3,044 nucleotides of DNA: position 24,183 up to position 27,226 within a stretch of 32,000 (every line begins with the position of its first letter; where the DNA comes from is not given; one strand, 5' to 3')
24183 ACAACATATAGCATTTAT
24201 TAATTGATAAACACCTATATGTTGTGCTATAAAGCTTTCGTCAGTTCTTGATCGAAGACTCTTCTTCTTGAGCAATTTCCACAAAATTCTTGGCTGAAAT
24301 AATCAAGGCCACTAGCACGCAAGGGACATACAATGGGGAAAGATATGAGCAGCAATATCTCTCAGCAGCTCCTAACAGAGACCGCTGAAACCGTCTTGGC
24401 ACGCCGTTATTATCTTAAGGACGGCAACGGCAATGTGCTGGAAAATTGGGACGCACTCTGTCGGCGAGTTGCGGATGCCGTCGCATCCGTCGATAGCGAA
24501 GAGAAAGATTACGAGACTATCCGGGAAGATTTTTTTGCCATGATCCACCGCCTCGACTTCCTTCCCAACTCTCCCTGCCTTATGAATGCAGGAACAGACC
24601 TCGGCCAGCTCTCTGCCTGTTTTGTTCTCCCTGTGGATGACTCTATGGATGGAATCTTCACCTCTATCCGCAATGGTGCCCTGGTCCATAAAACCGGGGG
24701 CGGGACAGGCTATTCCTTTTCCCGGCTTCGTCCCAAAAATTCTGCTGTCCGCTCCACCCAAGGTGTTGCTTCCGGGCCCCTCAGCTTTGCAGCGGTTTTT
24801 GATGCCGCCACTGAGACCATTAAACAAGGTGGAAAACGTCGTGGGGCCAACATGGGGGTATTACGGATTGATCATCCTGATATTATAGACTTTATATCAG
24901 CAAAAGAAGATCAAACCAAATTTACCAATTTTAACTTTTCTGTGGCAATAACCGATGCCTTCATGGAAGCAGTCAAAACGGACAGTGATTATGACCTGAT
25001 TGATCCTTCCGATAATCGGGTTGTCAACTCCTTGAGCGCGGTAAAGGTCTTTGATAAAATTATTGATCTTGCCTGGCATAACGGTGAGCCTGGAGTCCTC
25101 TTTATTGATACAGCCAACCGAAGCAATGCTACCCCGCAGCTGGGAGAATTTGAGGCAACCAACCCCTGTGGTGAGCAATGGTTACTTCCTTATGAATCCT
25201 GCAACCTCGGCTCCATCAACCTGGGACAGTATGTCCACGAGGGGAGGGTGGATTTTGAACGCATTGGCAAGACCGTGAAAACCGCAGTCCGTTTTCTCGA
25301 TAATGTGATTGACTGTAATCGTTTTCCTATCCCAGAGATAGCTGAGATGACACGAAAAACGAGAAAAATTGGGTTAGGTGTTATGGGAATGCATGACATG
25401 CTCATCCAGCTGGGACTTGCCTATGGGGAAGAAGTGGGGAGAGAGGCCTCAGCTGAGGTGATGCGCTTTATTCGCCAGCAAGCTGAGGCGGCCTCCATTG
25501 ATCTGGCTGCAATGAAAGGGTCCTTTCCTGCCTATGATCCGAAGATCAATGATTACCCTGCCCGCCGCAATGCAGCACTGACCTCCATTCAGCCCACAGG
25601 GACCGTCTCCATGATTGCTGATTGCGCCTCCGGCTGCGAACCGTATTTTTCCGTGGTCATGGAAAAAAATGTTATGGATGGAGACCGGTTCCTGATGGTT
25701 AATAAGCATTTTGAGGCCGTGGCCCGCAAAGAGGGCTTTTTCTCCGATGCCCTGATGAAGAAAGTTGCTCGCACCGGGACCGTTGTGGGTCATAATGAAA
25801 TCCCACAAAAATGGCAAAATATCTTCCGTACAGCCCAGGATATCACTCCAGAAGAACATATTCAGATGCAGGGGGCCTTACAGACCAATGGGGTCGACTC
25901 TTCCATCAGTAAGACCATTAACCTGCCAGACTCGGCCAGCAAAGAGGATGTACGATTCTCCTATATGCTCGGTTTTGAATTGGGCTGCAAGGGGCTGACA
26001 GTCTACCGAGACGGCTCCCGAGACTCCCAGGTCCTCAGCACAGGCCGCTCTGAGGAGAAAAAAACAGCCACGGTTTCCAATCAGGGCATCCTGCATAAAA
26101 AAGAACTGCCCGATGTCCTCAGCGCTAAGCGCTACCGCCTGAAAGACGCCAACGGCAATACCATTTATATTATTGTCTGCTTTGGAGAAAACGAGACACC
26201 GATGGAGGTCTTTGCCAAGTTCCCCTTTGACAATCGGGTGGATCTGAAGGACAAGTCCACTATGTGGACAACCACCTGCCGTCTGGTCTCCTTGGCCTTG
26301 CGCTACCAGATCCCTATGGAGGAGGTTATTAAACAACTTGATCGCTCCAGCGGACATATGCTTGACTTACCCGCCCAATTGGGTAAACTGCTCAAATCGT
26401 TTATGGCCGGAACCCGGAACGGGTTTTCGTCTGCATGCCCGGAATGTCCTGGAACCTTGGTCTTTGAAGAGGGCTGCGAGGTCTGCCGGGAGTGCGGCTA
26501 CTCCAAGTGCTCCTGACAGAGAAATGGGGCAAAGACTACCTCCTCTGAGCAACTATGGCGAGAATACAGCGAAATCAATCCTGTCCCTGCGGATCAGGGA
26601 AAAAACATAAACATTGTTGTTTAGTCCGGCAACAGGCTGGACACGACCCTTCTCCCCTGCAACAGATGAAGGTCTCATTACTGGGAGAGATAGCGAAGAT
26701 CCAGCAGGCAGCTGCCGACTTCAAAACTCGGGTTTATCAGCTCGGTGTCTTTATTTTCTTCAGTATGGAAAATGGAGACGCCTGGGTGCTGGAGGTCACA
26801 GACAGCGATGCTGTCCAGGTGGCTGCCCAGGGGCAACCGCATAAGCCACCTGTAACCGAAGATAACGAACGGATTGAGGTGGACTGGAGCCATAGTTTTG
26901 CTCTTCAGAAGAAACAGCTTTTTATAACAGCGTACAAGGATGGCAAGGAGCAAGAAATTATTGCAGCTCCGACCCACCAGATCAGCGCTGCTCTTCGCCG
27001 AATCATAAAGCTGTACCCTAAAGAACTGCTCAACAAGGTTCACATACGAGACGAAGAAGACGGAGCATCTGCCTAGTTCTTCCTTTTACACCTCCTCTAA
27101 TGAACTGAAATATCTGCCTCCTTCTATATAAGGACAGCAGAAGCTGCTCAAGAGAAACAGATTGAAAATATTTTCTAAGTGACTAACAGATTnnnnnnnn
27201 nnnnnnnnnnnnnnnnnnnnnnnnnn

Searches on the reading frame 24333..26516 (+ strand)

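Call 34: search_protein_families(library=pfam, proteins=[window:24333-26516:+])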
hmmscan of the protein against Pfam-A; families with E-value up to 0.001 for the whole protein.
window:24333-26516:+ (727 aa): 3 families
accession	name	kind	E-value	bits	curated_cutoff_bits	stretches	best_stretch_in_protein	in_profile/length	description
PF02867.20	Ribonuc_red_lgC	-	8.4e-129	431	23.9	2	94-402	1-340/523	Ribonucleotide reductase, barrel domain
PF00317.26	Ribonuc_red_lgN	-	8.8e-20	71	28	1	13-91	2-77/77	Ribonucleotide reductase, all-alpha domain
PF12637.14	TSCPD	-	5.3e-11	43.1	22.8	1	601-690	3-87/88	TSCPD domain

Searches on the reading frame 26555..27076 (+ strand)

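Call 34: search_protein_families(library=pfam, proteins=[window:26555-27076:+])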
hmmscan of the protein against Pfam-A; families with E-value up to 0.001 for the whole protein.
window:26555-27076:+ (173 aa): 1 family
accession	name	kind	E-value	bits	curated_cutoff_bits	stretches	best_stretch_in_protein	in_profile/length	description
PF02810.21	SEC-C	-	1.8e-07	31.3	20.4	1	6-22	1-17/19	SEC-C motif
